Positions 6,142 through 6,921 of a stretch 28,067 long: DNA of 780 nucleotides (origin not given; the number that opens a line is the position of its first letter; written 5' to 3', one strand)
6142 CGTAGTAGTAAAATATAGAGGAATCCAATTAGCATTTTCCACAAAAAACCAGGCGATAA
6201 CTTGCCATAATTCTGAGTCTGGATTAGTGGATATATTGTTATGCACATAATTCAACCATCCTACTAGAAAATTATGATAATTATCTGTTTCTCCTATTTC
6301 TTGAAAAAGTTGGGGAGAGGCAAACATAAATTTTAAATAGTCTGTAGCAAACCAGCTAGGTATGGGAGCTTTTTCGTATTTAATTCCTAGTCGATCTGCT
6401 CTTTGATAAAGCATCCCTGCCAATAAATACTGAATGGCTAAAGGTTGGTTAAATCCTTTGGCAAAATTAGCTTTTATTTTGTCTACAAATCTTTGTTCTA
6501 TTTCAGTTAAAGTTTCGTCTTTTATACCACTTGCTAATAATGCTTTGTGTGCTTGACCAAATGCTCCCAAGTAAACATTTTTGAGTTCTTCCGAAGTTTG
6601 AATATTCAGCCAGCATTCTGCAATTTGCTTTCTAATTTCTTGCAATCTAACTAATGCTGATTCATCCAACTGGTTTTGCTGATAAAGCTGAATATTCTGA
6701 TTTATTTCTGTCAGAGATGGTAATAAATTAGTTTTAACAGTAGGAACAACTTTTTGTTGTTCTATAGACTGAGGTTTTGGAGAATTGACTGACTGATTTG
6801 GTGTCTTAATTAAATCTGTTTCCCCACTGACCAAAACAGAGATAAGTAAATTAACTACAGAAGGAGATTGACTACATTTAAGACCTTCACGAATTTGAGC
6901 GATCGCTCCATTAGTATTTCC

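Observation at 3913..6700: Three paralogous ~125-aa helical modules bracket the GT41-like domain (one before, two after): an unrecognised repeat domain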

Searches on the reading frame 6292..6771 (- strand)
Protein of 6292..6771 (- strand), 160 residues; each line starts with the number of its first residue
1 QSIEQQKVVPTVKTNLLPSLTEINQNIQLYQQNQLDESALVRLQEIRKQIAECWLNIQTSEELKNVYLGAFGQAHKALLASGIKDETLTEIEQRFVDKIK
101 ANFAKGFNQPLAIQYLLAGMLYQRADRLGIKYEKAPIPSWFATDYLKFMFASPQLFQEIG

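Call 11: search_protein_families(library=pfam, proteins=[window:6292-6771:-], max_evalue=10)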
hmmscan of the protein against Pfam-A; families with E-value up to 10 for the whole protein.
window:6292-6771:- (160 aa): 1 family
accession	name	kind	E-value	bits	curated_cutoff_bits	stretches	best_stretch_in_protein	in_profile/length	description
PF01030.30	Recep_L_domain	-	0.059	13.9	21.8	1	12-68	21-80/112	Receptor L domain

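Call 12: search_solved_structures(query=A1, max_evalue=10)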
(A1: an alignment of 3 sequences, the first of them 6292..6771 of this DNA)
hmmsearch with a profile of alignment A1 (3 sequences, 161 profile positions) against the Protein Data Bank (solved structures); distinct sequences matched with E-value up to 10: 2.
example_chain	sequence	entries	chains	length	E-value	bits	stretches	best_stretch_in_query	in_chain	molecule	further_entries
2zue_A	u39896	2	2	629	0.027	17.6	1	39-135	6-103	Arginyl-tRNA synthetase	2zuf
6xyj_AAA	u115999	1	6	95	0.62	13.2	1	65-140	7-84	RNA-binding protein Hfq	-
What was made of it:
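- PDB sequence profile, best E = 0.027 (call 12).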

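Call 13: find_homologous_proteins(query=A1, max_evalue=0.001)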
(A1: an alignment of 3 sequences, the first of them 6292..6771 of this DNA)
Query A1 (3 sequences) (160 aa, profile of the alignment): 9 proteins with E <= 0.001 among 1300 candidates.
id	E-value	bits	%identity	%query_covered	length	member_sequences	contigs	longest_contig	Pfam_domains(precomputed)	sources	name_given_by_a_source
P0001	6.1e-66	239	35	86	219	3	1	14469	-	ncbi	-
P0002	6.9e-65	236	34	84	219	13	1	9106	-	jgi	jgi:hypothetical protein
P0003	4.5e-60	220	38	81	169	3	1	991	-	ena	-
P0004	2.5e-55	205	43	71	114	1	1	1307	-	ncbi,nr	ncbi:MAG: hypothetical protein F6K35_44400, partial [Okeania sp. SIO2H7]|nr:hypothetical protein [Ok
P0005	7.5e-55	203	36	84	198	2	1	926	-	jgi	jgi:hypothetical protein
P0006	2.1e-48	182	36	81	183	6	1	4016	-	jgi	jgi:hypothetical protein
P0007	6.7e-48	181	34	56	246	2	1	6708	-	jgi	jgi:hypothetical protein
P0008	1.2e-40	157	37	57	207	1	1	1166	PF13844.13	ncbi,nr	ncbi:MAG: hypothetical protein F6K35_47850, partial [Okeania sp. SIO2H7]|nr:hypothetical protein [Ok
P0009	1.5e-39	153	39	63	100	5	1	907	-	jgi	jgi:hypothetical protein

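Call 18: find_related_loci(query=A1, collection=genome_contigs, flank=10000)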
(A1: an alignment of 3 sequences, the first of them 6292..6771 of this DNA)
Query A1 (160 aa) in genome_contigs; peptide patterns used: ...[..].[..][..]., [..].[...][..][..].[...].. (x = any residue, [..] = any of these).
262 stretches matched a pattern; 111 encode a relative of the query (tblastn E <= 1e-3); the best 80 are kept; 79 distinct loci.
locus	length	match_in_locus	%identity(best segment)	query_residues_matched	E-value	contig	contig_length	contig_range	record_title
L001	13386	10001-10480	96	1-160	3e-101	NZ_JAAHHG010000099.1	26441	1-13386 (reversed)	MAG: Okeania sp. SIO3B5 3B5_NODE_99, whole genome shotgun sequence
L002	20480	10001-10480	95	1-160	9e-99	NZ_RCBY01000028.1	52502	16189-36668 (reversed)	Okeania hirsuta strain PAB10Feb10-1 PAB_NODE_28, whole genome shotgun sequence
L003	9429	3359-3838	72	1-160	3e-73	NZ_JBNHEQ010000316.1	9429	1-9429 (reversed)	Dapis sp. BLCC M172 NODE_1437_length_9429_cov_50.291018, whole genome shotgun sequence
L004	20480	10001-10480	69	1-160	1e-69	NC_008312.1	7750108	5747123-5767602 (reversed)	Trichodesmium erythraeum IMS101, complete sequence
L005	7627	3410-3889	68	1-160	1e-66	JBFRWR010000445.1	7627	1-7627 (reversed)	MAG: Trichodesmium sp. isolate 02_in_wi_sediment_bin.5 02InWiSedB5_c_000000201297, whole genome shotgun sequence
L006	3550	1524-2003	68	1-160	1e-66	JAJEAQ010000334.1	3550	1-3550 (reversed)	MAG: Trichodesmium sp. jk18x7bins.61 k141_2928261, whole genome shotgun sequence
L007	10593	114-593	67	1-160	1e-65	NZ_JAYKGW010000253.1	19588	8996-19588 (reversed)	MAG: Okeania sp. isolate 1238230 NODE_63232855, whole genome shotgun sequence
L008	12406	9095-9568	55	3-160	1e-52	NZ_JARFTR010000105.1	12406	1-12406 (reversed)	Kamptonema sp. UHCC 0994 NODE_175_length_12406_cov_13.417216, whole genome shotgun sequence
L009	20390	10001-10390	57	30-160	6e-48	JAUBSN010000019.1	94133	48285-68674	Microcoleus sp. F8-C3 NODE_101_length_94133_cov_20.338926, whole genome shotgun sequence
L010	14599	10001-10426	54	18-160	1e-47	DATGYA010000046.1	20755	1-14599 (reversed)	MAG TPA_asm: Kamptonema sp. isolate SMAG_U10623 k141_244154, whole genome shotgun sequence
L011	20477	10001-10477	51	6-160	7e-47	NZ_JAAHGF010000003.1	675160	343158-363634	MAG: Okeania sp. SIO1I7 1I7_NODE_3, whole genome shotgun sequence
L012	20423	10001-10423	51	19-160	6e-46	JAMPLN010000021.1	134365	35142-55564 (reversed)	Microcoleus vaginatus FACHB-2002 strain DQ-U3 scaffold_21, whole genome shotgun sequence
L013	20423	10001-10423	55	19-160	7e-46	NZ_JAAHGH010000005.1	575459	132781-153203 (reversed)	MAG: Okeania sp. SIO2B3 2B3_NODE_5, whole genome shotgun sequence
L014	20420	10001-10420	53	20-160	2e-45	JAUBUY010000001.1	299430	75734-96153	Microcoleus sp. AT8-B5 NODE_11_length_299430_cov_32.755810, whole genome shotgun sequence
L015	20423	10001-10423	51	19-160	7e-45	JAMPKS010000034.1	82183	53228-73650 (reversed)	Microcoleus vaginatus GB1-A2 scaffold_34, whole genome shotgun sequence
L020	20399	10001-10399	52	27-160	2e-43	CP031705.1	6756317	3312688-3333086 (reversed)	Microcoleus vaginatus HSN003, whole genome shotgun sequence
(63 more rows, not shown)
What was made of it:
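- The 79 genomic loci are nearly all Okeania, Trichodesmium, Microcoleus, Kamptonema, Dapis, Nostoc or Limnoraphis (call 18).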

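Call 46: search_protein_families(library=ncbifam, proteins=[window:6292-6771:-], max_evalue=0.1)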
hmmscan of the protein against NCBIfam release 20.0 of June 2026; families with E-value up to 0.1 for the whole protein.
window:6292-6771:- (160 aa): 2 families
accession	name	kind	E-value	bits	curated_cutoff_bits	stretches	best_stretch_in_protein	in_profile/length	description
NF002422.0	PRK01546.1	equivalog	0.011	15.8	143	1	78-110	12-44/79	hypothetical protein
NF003763.0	PRK05354.1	equivalog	0.081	11.4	369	1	9-104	369-464/636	biosynthetic arginine decarboxylase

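Call 64: search_protein_families(library=pfam, proteins=[L004:1479-2906:-, L004:3564-5270:+, L011:2316-3161:+, L009:1674-2930:+, L009:2970-5501:+, L020:4439-7387:+, L020:7519-8844:+, L020:13264-15108:+, L009:15066-16148:-, L013:3126-7181:+], max_evalue=0.00001)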
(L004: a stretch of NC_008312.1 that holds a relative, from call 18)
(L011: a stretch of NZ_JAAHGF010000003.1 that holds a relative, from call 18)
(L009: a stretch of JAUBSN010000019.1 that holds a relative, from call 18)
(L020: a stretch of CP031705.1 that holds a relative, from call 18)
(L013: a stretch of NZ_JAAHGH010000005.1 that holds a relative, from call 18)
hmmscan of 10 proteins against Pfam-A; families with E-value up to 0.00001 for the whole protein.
L004:1479-2906:- (476 aa): 4 families
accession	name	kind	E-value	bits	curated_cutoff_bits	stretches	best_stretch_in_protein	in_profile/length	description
PF01434.24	Peptidase_M41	-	3e-75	252.7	29.9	1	270-464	1-191/191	Peptidase family M41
PF00004.35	AAA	-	5.7e-48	163.1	21.2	1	57-189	1-130/131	ATPase family associated with various cellular activities (AAA)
PF17862.7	AAA_lid_3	-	3.5e-15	55.7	27.2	1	212-254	1-43/45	AAA+ lid domain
PF07728.20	AAA_5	-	1.1e-06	29.1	22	1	56-177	1-136/139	AAA domain (dynein-related subfamily)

L004:3564-5270:+ (569 aa): 12 families
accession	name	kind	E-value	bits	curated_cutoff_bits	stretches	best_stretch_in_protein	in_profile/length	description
PF13414.12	TPR_11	-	1e-21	76.7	26.8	2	249-289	1-41/42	TPR repeat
PF05050.19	Methyltransf_21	-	7e-20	72.3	22.7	1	371-525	2-152/173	Methyltransferase FkbM domain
PF07719.23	TPR_2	-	1.6e-17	62.5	27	1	242-274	1-33/34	Tetratricopeptide repeat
PF00515.34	TPR_1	-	2.9e-17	62.1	27.8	2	242-274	1-33/34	Tetratricopeptide repeat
PF13181.12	TPR_8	-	1.1e-16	60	25.7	2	242-274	1-33/34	Tetratricopeptide repeat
PF13424.12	TPR_12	-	1.3e-14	54.6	30.1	1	242-304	3-73/77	Tetratricopeptide repeat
PF13431.12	TPR_17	-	1e-12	47.7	24.4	0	265-297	2-34/34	Tetratricopeptide repeat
PF14559.12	TPR_19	-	6e-09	36.6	25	0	288-329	3-44/68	Tetratricopeptide repeat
PF13432.12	TPR_16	-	6.2e-09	36.6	32.7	0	281-329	2-50/65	Tetratricopeptide repeat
PF13176.12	TPR_7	-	5.9e-07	29.5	27.9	0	280-307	3-30/36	Tetratricopeptide repeat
PF13428.12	TPR_14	-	2.5e-06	28.1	23.5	0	243-284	2-43/44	Tetratricopeptide repeat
PF23914.1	TPR_CcmH_CycH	-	7.1e-06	26.4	42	0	229-334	37-145/158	Cytochrome c-type biogenesis protein H TPR domain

L011:2316-3161:+ (282 aa): 4 families
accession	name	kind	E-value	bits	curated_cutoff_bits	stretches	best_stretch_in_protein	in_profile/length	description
PF21729.3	IRX15_IRX15L_GXM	-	1.6e-43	148.9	27.8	1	108-277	2-189/189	IRX15/IRX15L/GXM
PF13181.12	TPR_8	-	6.9e-08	32.5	25.7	0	9-39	3-33/34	Tetratricopeptide repeat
PF00515.34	TPR_1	-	2.9e-07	30.4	27.8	0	9-40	3-34/34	Tetratricopeptide repeat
PF13414.12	TPR_11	-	5.2e-06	26.5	26.8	0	17-54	4-41/42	TPR repeat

L009:1674-2930:+ (419 aa): 6 families
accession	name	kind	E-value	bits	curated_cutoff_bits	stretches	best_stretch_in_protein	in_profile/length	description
PF08484.17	Methyltransf_14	-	7.3e-49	166.1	23.5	1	251-412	2-160/160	C-methyltransferase C-terminal domain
PF13489.12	Methyltransf_23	-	1.4e-18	67.6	27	1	102-244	17-162/164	Methyltransferase domain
PF08421.16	Methyltransf_13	-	2.4e-16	60.1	31.3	1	9-76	1-62/62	Putative zinc binding domain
PF08241.18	Methyltransf_11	-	1.5e-07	32.4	21.2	1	112-202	1-95/95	Methyltransferase domain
PF08242.18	Methyltransf_12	-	1.4e-06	29.4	30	1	112-199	1-97/98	Methyltransferase domain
PF13847.12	Methyltransf_31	-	1.7e-06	28.2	27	0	157-206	64-113/145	Methyltransferase domain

L009:2970-5501:+ (844 aa): 1 family
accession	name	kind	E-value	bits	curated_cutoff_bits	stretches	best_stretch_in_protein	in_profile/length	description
PF13489.12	Methyltransf_23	-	1.4e-07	31.9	27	1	673-773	6-116/164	Methyltransferase domain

L020:4439-7387:+ (983 aa): 5 families
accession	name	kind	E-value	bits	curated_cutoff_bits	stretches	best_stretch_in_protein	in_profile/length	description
PF00534.26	Glycos_transf_1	-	2.6e-33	115.4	26.4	1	796-954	8-166/172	Glycosyl transferases group 1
PF13692.12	Glyco_trans_1_4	-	9e-30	104.2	27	1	803-945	2-141/142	Glycosyl transferases group 1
PF20706.3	GT4-conflict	-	1.1e-13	51.4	26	1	812-923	209-322/385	Family 4 Glycosyltransferase in conflict systems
PF13489.12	Methyltransf_23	-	3.8e-08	33.7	27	0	322-443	32-123/164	Methyltransferase domain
PF08241.18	Methyltransf_11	-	2.9e-07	31.5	21.2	1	371-436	43-94/95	Methyltransferase domain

L020:7519-8844:+ (442 aa): 3 families
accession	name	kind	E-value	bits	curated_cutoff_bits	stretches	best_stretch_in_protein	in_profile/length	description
PF00534.26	Glycos_transf_1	-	5.1e-37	127.5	26.4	1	254-414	6-166/172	Glycosyl transferases group 1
PF13692.12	Glyco_trans_1_4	-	8.2e-32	110.9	27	1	263-405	2-141/142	Glycosyl transferases group 1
PF20706.3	GT4-conflict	-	3.3e-14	53.1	26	1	237-384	173-323/385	Family 4 Glycosyltransferase in conflict systems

L020:13264-15108:+ (615 aa): 19 families
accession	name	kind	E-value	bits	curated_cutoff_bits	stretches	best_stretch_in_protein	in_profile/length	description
PF00515.34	TPR_1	-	1.1e-45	152.1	27.8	1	95-125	3-33/34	Tetratricopeptide repeat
PF07719.23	TPR_2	-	2.8e-38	127.3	27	1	94-125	2-33/34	Tetratricopeptide repeat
PF13414.12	TPR_11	-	6.3e-35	119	26.8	1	101-137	2-38/42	TPR repeat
PF04577.19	Glyco_transf_61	-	2e-29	103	27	1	376-545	1-137/137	Glycosyltransferase 61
PF13181.12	TPR_8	-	7.2e-26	88.5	25.7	0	94-125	2-33/34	Tetratricopeptide repeat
PF14559.12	TPR_19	-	2.4e-24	85.9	25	2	103-148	1-46/68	Tetratricopeptide repeat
PF13431.12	TPR_17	-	1.1e-23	81.9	24.4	0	116-147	2-33/34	Tetratricopeptide repeat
PF13424.12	TPR_12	-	1.3e-23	83.4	30.1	1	93-148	3-66/77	Tetratricopeptide repeat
PF13428.12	TPR_14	-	1.8e-20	71.8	23.5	0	96-135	4-43/44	Tetratricopeptide repeat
PF13432.12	TPR_16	-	3.1e-17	63.1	32.7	0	68-125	6-63/65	Tetratricopeptide repeat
PF13374.12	TPR_10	-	4.3e-17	61.9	27.5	0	26-54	3-31/42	Tetratricopeptide repeat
PF13174.12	TPR_6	-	3e-16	59.3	26.3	0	98-125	5-32/33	Tetratricopeptide repeat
PF13176.12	TPR_7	-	1.3e-13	50.3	27.9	0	96-128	2-34/36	Tetratricopeptide repeat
PF24575.1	TPR_Slam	-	1.5e-11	45.1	35.2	0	104-147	58-101/104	Surface lipoprotein assembly modifier, N-terminal TPR repeats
PF23914.1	TPR_CcmH_CycH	-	3.9e-10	40.2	42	1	63-159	54-153/158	Cytochrome c-type biogenesis protein H TPR domain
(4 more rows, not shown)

L009:15066-16148:- (361 aa): 0 families

L013:3126-7181:+ (1352 aa): 23 families
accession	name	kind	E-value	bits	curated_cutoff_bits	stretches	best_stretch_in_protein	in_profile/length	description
PF08241.18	Methyltransf_11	-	2.8e-67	223.9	21.2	3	874-972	1-94/95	Methyltransferase domain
PF13649.12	Methyltransf_25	-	4.9e-62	207.1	27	3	873-969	1-97/97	Methyltransferase domain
PF13489.12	Methyltransf_23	-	2.2e-56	190.5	27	3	599-753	21-164/164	Methyltransferase domain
PF08242.18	Methyltransf_12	-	6e-53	178.1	30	3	874-971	1-98/98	Methyltransferase domain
PF13847.12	Methyltransf_31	-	1.4e-50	171.2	27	3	599-746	2-144/145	Methyltransferase domain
PF01209.24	Ubie_methyltran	-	3.1e-33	115.5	20.1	3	856-972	34-150/233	ubiE/COQ5 methyltransferase family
PF02353.26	CMAS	-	6.3e-33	114.7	27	3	860-1033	53-226/273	Mycolic acid cyclopropane synthetase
PF05891.18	Methyltransf_PK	-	3.1e-30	105.8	27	3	602-753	57-199/218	AdoMet dependent proline di-methyltransferase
PF03848.20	TehB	-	4.4e-29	101.7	20.4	3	871-973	32-132/193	Tellurite resistance protein TehB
PF05175.20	MTS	-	9e-21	74.7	23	0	589-707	20-141/170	Methyltransferase small domain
PF01564.23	Spermine_synth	-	1.9e-16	60.6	22.9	0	600-706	18-132/186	Spermine/spermidine synthase domain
PF00534.26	Glycos_transf_1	-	7e-15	55.4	26.4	1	174-324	15-171/172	Glycosyl transferases group 1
PF07021.18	MetW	-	2e-14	54.1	21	0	867-951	11-91/193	Methionine biosynthesis protein MetW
PF20922.3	Anamorsin_N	-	3.6e-13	50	27.1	0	635-705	18-88/163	Anamorsin, N-terminal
PF13692.12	Glyco_trans_1_4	-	1.6e-12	48.4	27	1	200-309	28-140/142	Glycosyl transferases group 1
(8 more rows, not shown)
